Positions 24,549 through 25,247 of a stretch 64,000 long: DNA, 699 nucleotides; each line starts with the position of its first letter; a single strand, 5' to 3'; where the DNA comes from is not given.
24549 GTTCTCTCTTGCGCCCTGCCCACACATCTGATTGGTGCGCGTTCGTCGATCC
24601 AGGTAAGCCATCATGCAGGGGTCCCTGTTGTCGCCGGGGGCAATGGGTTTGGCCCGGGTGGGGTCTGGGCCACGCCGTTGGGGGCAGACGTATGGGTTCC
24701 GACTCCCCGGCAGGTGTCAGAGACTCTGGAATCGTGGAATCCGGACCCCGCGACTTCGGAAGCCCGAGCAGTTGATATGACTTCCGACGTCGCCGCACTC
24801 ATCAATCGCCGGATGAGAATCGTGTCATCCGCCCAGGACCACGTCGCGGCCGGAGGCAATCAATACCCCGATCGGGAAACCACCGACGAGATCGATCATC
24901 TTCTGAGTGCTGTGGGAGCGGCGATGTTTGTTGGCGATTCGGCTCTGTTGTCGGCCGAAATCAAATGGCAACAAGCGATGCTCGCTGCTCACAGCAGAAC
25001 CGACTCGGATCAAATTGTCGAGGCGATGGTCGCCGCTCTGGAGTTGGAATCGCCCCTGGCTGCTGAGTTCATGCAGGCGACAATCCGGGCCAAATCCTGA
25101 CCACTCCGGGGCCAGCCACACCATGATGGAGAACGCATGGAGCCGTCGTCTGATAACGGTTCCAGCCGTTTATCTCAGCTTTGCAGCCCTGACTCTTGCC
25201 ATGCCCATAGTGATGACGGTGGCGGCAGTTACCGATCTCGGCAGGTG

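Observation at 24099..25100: Stand-alone CarH-type B12-binding protein lacking a DNA-binding domain: possible light-gated partner of the orphan sigma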

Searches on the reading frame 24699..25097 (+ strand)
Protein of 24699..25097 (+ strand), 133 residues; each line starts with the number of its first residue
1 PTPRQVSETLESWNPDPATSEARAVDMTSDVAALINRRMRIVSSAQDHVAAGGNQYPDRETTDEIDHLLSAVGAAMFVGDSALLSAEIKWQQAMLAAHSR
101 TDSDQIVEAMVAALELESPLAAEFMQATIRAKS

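Call 81: search_protein_families(library=pfam, proteins=[window:24699-25097:+], max_evalue=10)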
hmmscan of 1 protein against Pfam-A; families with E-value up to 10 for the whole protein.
window:24699-25097:+ (133 aa): 0 families
